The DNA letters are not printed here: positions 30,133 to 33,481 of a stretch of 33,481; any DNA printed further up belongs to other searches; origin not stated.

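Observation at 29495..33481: Yip1 membrane protein translationally coupled to a >1066-aa DUF5696-like protein with a TM / charged loop / TM hairpin; the latter is missing from the ORF track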

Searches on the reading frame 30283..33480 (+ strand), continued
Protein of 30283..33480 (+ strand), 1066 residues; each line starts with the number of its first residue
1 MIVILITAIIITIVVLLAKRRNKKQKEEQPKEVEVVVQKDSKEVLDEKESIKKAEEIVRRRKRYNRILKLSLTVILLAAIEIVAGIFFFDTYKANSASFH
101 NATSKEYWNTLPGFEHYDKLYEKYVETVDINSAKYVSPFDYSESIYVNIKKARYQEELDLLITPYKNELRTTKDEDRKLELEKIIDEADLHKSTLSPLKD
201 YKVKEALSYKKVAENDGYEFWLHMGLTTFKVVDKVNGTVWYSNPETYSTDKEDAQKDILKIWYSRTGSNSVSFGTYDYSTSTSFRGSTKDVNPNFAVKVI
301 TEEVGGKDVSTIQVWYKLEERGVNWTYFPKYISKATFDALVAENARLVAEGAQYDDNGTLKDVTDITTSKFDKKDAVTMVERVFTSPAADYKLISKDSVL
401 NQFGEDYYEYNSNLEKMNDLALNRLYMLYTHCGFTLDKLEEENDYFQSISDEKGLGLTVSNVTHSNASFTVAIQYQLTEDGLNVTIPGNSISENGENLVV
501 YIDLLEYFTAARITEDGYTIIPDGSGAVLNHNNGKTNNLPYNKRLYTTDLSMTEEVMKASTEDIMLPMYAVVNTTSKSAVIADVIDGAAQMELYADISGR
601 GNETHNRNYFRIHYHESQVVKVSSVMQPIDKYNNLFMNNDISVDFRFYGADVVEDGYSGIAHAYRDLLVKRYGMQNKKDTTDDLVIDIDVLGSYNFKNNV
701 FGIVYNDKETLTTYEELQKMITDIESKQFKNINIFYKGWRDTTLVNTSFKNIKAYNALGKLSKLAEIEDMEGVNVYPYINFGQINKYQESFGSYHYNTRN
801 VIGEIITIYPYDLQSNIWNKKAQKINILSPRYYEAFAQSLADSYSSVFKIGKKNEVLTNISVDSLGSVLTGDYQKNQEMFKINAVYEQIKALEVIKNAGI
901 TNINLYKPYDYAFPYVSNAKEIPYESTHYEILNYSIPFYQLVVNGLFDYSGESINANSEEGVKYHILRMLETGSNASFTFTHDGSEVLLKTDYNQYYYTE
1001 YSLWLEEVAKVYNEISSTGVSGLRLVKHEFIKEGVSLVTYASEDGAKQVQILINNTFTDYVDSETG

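Call 38: find_related_loci(query=A1, collection=genome_contigs, flank=8000)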
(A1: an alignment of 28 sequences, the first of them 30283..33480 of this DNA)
Query A1 (1066 aa) in genome_contigs; peptide patterns used: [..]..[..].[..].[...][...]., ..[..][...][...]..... (x = any residue, [..] = any of these).
599 stretches matched a pattern (row limit reached: there are more); 577 encode a relative of the query (tblastn E <= 1e-3); the best 80 are kept; 80 distinct loci.
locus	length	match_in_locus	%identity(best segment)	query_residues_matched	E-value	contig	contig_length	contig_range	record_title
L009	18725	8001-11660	46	58-1057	0e+0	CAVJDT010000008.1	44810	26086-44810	Bacillota bacterium isolate H07681-L1_cleanbin_000020 genome assembly, contig: Spades_H07681-L1_contig_411, whole genome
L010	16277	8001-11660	45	58-1057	0e+0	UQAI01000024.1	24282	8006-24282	uncultured Mollicutes bacterium isolate UMGS75 genome assembly, contig: NODE_370_length_24282_cov_11.592562, whole genom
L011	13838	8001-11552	44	83-1054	0e+0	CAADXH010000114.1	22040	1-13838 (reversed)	MAG TPA_asm: Bacilli bacterium, isolate HGM10607, WGS project CAADXH010000000 data, contig: ERS396321_61_k85_196125, who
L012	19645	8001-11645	43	85-1060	0e+0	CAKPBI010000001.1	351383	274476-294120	MAG: uncultured Bacilli bacterium isolate REFINED_METABAT215_TOP10_CONTIGS_1500_ASSEMBLY_K77_MERGED__Hadza_MoBio_hadza-I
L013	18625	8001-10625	42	188-1064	0e+0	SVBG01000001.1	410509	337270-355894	MAG: Erysipelotrichaceae bacterium isolate SIG222 NODE_14_length_410509_cov_9.107456, whole genome shotgun sequence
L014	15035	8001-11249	37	87-1064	5e-175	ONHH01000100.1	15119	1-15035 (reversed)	uncultured Firmicutes bacterium isolate RUG293 genome assembly, contig: k87_32350762, whole genome shotgun sequence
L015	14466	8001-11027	37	69-1054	1e-170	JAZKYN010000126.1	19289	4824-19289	MAG: Bacilli bacterium isolate T1900045101_TC20190095.MAGScoT_cleanbin_000012 SGB_4761_k141_2504627, whole genome shotgu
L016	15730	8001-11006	36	82-1054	7e-164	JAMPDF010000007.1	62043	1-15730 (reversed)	MAG: Prevotella sp. isolate NALB_7821b_9 Scaffold_#7__SCF_007__61943_bp, whole genome shotgun sequence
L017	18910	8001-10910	34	86-1064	3e-155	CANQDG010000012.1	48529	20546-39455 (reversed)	MAG: uncultured Bacilli bacterium isolate Lapin-005__bin89 genome assembly, contig: Lapin-005__NODE_896_length_48529_cov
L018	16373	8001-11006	37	82-1054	1e-165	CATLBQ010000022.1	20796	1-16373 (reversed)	MAG TPA_asm: uncultured Bacilli bacterium isolate MGG03213_1680015441 genome assembly, contig: ERR2497921_582, whole gen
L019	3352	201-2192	43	391-1054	2e-158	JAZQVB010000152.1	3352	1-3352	MAG: Anaeroplasma sp. isolate T1900045172_TC20190168.MAGScoT_cleanbin_000006 SGB_5198_k141_222527, whole genome shotgun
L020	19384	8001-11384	38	55-1054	2e-146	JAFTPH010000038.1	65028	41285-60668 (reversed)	MAG: Bacilli bacterium isolate RGIG4026 Roe_deer_Cecum-5__c320036, whole genome shotgun sequence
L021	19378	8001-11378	41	55-1054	3e-140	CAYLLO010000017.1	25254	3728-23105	MAG TPA_asm: uncultured Staphylococcaceae bacterium isolate SRP225648_co1_545 genome assembly, contig: NODE_4346_length_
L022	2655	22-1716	44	498-1059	5e-143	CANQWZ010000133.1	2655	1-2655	MAG: uncultured Bacilli bacterium isolate Lapin-020__bin112 genome assembly, contig: Lapin-020__NODE_62055_length_2655_c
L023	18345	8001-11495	42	56-1064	4e-132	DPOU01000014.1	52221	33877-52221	MAG TPA_asm: Acholeplasmatales bacterium isolate UBA11505 contig_3594, whole genome shotgun sequence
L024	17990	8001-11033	37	52-1054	3e-180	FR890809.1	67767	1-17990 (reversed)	Staphylococcus sp. CAG:324 genomic scaffold, scf25, whole genome shotgun sequence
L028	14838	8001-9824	32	469-1066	3e-78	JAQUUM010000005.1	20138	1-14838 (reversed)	MAG: Bacilli bacterium isolate STD2_143 NODE_9776_length_20138_cov_5.588326_Sandtown_D2, whole genome shotgun sequence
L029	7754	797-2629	31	469-1066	1e-75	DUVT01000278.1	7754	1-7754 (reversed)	MAG TPA_asm: Acholeplasmataceae bacterium isolate AS08sgBPME_462 302284_AS08, whole genome shotgun sequence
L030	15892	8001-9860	30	462-1066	1e-75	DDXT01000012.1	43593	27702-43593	MAG TPA_asm: Bacillales bacterium UBA2253 UBA2253_contig_12280, whole genome shotgun sequence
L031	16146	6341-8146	31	467-1054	8e-82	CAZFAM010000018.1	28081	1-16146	MAG TPA_asm: uncultured Bacteroidales bacterium isolate SRP225648_co1_57 genome assembly, contig: NODE_3571_length_28081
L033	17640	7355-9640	26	212-1061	4e-73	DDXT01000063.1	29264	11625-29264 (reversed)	MAG TPA_asm: Bacillales bacterium UBA2253 UBA2253_contig_4280, whole genome shotgun sequence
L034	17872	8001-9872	30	460-1066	9e-73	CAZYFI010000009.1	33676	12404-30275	MAG TPA_asm: uncultured Bacteroidales bacterium isolate SRP263991_co7_841 genome assembly, contig: NODE_1644_length_3367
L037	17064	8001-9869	28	460-1066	2e-69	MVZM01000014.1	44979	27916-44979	MAG: Tenericutes bacterium ADurb.BinA124 BWY97_contig000014, whole genome shotgun sequence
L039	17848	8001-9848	30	469-1059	1e-68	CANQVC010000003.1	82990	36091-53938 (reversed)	MAG: uncultured Bacilli bacterium isolate Lapin-032__bin111 genome assembly, contig: Lapin-032__NODE_487_length_82990_co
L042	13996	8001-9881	29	437-1054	5e-64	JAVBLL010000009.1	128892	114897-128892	MAG: Bacilli bacterium isolate EPI_MAG_00022 c_000008346411, whole genome shotgun sequence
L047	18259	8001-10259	24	212-1040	5e-59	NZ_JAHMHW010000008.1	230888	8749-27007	Paenibacillus vietnamensis strain N4 NODE_8_length_230888_cov_34.856619, whole genome shotgun sequence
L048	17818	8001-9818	28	433-1063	1e-58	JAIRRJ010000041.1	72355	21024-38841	MAG: Treponema sp. isolate Crp329_bin9 k119_1802829, whole genome shotgun sequence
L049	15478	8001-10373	25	209-1063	2e-57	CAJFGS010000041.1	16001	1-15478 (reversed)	Candidatus Avimonas merdigallinarum isolate Chicken_16_mag_116 genome assembly, contig: MAGpy_11413_16_idba_bin_116_fasc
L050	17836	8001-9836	27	469-1066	2e-57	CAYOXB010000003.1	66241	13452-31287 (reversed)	MAG TPA_asm: uncultured Bacteroidales bacterium isolate binchicken_co39_585 genome assembly, contig: NODE_909_length_662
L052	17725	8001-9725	27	467-1054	1e-54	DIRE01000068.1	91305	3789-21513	MAG TPA_asm: Clostridiaceae bacterium UBA5444 UBA5444_contig_2416, whole genome shotgun sequence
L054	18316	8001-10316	24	212-1056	4e-54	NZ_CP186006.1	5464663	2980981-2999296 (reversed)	Paenibacillus sp. EC2-1 chromosome, complete genome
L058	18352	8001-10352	25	210-1054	2e-54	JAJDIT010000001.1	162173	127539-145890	Acholeplasma sp. OttesenSCG-928-E16 AH-928-E16_NODE_1, whole genome shotgun sequence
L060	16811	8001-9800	26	428-1054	1e-50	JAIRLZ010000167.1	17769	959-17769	MAG: Treponema sp. isolate Cc175_bin75 k119_2417396, whole genome shotgun sequence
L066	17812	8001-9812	25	422-1041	2e-49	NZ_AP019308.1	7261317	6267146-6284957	Paenibacillus baekrokdamisoli strain KCTC 33723 chromosome, complete genome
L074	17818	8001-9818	25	422-1054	3e-48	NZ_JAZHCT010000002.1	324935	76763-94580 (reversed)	Paenibacillus sp. IITD108 MBFLFMIA_2, whole genome shotgun sequence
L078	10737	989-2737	27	469-1054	1e-47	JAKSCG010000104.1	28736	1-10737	MAG: Halanaerobiales bacterium isolate MAG.272 k141_4469798, whole genome shotgun sequence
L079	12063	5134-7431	24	212-1054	1e-47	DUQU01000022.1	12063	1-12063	MAG TPA_asm: Acholeplasmataceae bacterium isolate AS08sgBPME_432 156472_AS08, whole genome shotgun sequence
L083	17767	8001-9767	25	469-1054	3e-47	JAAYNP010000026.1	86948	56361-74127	MAG: Bacillota bacterium isolate AS21ysBPME_219 46903_AS21, whole genome shotgun sequence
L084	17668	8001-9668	27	464-1033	5e-47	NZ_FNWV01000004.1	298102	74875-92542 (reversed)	Ruminococcus flavefaciens strain YAD2003, whole genome shotgun sequence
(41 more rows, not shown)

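Call 54: search_protein_families(library=pfam, alignment_id=A2, max_evalue=0.00001)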
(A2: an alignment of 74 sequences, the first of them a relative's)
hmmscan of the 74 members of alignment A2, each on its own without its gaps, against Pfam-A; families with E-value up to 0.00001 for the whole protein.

A. member 1, L009:14894-17389:+ (832 aa): 2 families
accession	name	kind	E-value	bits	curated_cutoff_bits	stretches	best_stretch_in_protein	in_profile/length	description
PF09992.14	NAGPA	-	9.1e-30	104.5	25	1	331-450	69-168/169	Phosphodiester glycosidase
PF09479.16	Flg_new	-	1.3e-12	48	27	1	732-795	1-65/65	Listeria-Bacteroides repeat domain (List_Bact_rpt)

B. families by the number of members that match (of 74 scanned): 34 families (the first 25 are shown)
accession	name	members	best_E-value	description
PF09992.14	NAGPA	21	2.2e-31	Phosphodiester glycosidase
PF00933.27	Glyco_hydro_3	14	1.2e-95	Glycosyl hydrolase family 3 N terminal domain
PF01182.26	Glucosamine_iso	9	7.6e-29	Glucosamine-6-phosphate isomerases/6-phosphogluconolactonase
PF00583.31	Acetyltransf_1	6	2.3e-22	Acetyltransferase (GNAT) family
PF13508.13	Acetyltransf_7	6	7.4e-20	Acetyltransferase (GNAT) domain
PF13673.13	Acetyltransf_10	6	5.9e-14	Acetyltransferase (GNAT) domain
PF13527.13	Acetyltransf_9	5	1.4e-11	Acetyltransferase (GNAT) domain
PF01547.30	SBP_bac_1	4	2.9e-14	Bacterial extracellular solute-binding protein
PF02368.24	Big_2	3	1.2e-21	Bacterial Ig-like domain (group 2)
PF13416.11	SBP_bac_8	3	4.2e-12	Bacterial extracellular solute-binding protein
PF04131.20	NanE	2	2.5e-67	Putative N-acetylmannosamine-6-phosphate epimerase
PF00664.28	ABC_membrane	2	1.2e-39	ABC transporter transmembrane region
PF00005.33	ABC_tran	2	2e-31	ABC transporter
PF07702.18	UTRA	2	3e-31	UTRA domain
PF09479.16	Flg_new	2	2.8e-23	Listeria-Bacteroides repeat domain (List_Bact_rpt)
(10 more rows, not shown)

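Call 55: search_protein_families(library=pfam, alignment_id=A3, max_evalue=0.00001)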
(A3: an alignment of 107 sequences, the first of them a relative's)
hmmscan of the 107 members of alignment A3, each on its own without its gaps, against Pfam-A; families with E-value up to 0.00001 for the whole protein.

A. member 1, L044:11870-13624:+ (585 aa): 3 families
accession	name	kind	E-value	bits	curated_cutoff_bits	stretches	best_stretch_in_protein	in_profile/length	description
PF14200.12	RicinB_lectin_2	-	2.2e-29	102.4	25.6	2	442-520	11-88/89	Ricin-type beta-trefoil lectin domain-like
PF00150.24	Cellulase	-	4.1e-18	66.3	23.5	1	130-343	31-237/272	Cellulase (glycosyl hydrolase family 5)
PF00652.28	Ricin_B_lectin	-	4.2e-10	40.3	29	1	445-578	2-126/126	Ricin-type beta-trefoil lectin domain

B. families by the number of members that match (of 107 scanned): 101 families (the first 25 are shown)
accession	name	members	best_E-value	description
PF01547.30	SBP_bac_1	17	1.4e-27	Bacterial extracellular solute-binding protein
PF13416.11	SBP_bac_8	12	8.7e-24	Bacterial extracellular solute-binding protein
PF00251.26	Glyco_hydro_32N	7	1.1e-105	Glycosyl hydrolases family 32 N-terminal domain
PF04616.20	Glyco_hydro_43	4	3.6e-55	Glycosyl hydrolases family 43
PF08244.19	Glyco_hydro_32C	4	8.7e-34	Glycosyl hydrolases family 32 C terminal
PF00933.27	Glyco_hydro_3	3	1.6e-95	Glycosyl hydrolase family 3 N terminal domain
PF14587.12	Glyco_hydr_30_2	3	9.4e-93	O-Glycosyl hydrolase family 30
PF00331.26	Glyco_hydro_10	3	4.3e-86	Glycosyl hydrolase family 10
PF12833.13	HTH_18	3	7.5e-20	Helix-turn-helix domain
PF07949.17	YbbR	2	1.2e-19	YbbR-like protein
PF00150.24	Cellulase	2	4.1e-18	Cellulase (glycosyl hydrolase family 5)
PF02018.23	CBM_4_9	2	7.5e-18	Carbohydrate binding domain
PF00165.29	HTH_AraC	2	9e-18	Bacterial regulatory helix-turn-helix proteins, AraC family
PF13472.12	Lipase_GDSL_2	2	1.6e-17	GDSL-like Lipase/Acylhydrolase family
PF00583.31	Acetyltransf_1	2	3.3e-17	Acetyltransferase (GNAT) family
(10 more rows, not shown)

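Call 62: search_protein_families(library=pfam, proteins=[L048:11869-13218:+, L033:11939-13696:+, L028:12017-13573:+, L047:12391-14046:+, L039:12524-14281:+, L049:12325-13932:+, L074:11839-13404:+, L084:11889-13697:+, L054:12818-13993:+, L066:11964-13334:+], max_evalue=0.0001)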
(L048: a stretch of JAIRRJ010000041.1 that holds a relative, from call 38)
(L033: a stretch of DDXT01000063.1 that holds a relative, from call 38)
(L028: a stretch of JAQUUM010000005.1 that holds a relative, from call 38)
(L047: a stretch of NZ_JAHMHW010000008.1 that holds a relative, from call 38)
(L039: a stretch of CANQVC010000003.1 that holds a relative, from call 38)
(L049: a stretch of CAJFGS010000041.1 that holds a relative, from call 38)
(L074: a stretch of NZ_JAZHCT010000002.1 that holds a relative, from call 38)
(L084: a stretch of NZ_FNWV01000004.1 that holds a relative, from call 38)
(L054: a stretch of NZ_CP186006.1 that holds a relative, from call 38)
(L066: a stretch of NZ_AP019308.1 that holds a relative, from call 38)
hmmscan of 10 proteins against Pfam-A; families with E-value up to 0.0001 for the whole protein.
L048:11869-13218:+ (450 aa): 2 families
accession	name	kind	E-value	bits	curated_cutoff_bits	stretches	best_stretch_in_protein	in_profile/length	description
PF13416.11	SBP_bac_8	-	2e-19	70.9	27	1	63-350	2-228/279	Bacterial extracellular solute-binding protein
PF01547.30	SBP_bac_1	-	2.9e-19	70.6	26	1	77-356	28-292/307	Bacterial extracellular solute-binding protein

L033:11939-13696:+ (586 aa): 4 families
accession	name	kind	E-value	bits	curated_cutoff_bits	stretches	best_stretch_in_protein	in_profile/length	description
PF13416.11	SBP_bac_8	-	3.8e-10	40.4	27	1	159-433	1-226/279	Bacterial extracellular solute-binding protein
PF02368.24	Big_2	-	4e-07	30.3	22.8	1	35-97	4-67/79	Bacterial Ig-like domain (group 2)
PF01547.30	SBP_bac_1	-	5.6e-06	27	26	1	158-360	11-196/307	Bacterial extracellular solute-binding protein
PF22359.2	Big-like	-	4.4e-05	24.1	27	1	73-112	10-46/48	Bacterial Ig-like domain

L028:12017-13573:+ (519 aa): 1 family
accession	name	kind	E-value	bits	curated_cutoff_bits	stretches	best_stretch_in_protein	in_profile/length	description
PF00933.27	Glyco_hydro_3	-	6.9e-82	275.8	27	1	21-337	2-315/316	Glycosyl hydrolase family 3 N terminal domain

L047:12391-14046:+ (552 aa): 1 family
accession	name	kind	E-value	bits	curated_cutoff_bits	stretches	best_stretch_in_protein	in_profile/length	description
PF14587.12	Glyco_hydr_30_2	-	9.4e-93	311.9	27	1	49-414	5-364/364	O-Glycosyl hydrolase family 30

L039:12524-14281:+ (586 aa): 2 families
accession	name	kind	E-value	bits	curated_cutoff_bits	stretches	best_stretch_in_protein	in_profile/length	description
PF00664.28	ABC_membrane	-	5e-32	112.1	28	1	19-293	2-274/274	ABC transporter transmembrane region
PF00005.33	ABC_tran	-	2.4e-26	93.4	25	1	356-506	1-135/137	ABC transporter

L049:12325-13932:+ (536 aa): 1 family
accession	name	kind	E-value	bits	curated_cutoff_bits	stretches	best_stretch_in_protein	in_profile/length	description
PF00251.26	Glyco_hydro_32N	-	1e-36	127.5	22.1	1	100-318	1-210/307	Glycosyl hydrolases family 32 N-terminal domain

L074:11839-13404:+ (522 aa): 1 family
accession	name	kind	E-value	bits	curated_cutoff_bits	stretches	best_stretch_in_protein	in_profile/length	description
PF13552.11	DUF4127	-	1.5e-151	505.8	27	1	10-516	1-488/489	Protein of unknown function (DUF4127)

L084:11889-13697:+ (603 aa): 3 families
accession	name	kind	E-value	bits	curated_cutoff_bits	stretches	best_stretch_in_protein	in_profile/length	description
PF03009.23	GDPD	-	3.7e-49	168.5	23.6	1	355-579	1-244/244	Glycerophosphoryl diester phosphodiesterase family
PF10110.14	GPDPase_memb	-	1.7e-23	83.3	29.6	1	11-321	8-317/321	Membrane domain of glycerophosphoryl diester phosphodiesterase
PF13653.12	GDPD_2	-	8.7e-07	29.7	27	1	549-578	1-30/30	Glycerophosphoryl diester phosphodiesterase family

L054:12818-13993:+ (392 aa): 3 families
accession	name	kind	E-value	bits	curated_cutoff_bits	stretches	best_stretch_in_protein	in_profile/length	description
PF13527.13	Acetyltransf_9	-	2.8e-36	124.8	25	1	3-126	2-126/127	Acetyltransferase (GNAT) domain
PF17668.7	Acetyltransf_17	-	2.2e-30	106.1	25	1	173-278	1-114/114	Acetyltransferase (GNAT) domain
PF13530.11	SCP2_2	-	3.5e-18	66.5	23.2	1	282-386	2-102/105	Sterol carrier protein domain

L066:11964-13334:+ (457 aa): 2 families
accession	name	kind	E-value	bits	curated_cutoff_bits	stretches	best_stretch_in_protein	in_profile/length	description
PF01547.30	SBP_bac_1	-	1.4e-27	98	26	1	93-383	7-305/307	Bacterial extracellular solute-binding protein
PF13416.11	SBP_bac_8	-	8.7e-24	85.2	27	1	101-384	4-249/279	Bacterial extracellular solute-binding protein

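Call 69: find_encoding_contigs(protein=P0030, flank=9000, max_places=1)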
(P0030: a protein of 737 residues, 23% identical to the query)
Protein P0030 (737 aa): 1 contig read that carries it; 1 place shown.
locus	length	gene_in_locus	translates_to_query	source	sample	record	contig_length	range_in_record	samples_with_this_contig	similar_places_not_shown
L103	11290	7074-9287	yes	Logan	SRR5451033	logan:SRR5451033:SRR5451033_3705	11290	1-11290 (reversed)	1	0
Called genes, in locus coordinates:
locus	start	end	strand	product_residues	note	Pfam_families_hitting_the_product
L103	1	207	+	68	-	?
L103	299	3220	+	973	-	PF01547:SBP_bac_1, PF13416:SBP_bac_8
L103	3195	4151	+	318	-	PF00528:BPD_transp_1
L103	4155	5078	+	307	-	PF00528:BPD_transp_1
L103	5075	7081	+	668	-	PF01436:NHL (faint), PF08450:SGL (faint), PF04893:Yip1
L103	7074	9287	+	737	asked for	PF18952:DUF5696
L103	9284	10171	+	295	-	PF00528:BPD_transp_1 (weak)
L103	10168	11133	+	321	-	PF00528:BPD_transp_1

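Call 70: find_encoding_contigs(protein=P0028, flank=9000, max_places=1)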
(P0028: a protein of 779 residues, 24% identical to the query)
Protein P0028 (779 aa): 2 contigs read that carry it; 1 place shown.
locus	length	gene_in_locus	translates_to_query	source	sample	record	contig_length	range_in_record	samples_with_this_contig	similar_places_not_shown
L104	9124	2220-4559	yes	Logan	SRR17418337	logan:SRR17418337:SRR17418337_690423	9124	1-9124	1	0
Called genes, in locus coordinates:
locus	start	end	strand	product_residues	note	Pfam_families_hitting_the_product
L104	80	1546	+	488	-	PF01436:NHL (faint)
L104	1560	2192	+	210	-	PF04893:Yip1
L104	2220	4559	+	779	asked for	PF18952:DUF5696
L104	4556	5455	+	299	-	-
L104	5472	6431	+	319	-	PF00528:BPD_transp_1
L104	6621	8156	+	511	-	PF01547:SBP_bac_1, PF13416:SBP_bac_8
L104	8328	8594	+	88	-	-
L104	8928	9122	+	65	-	?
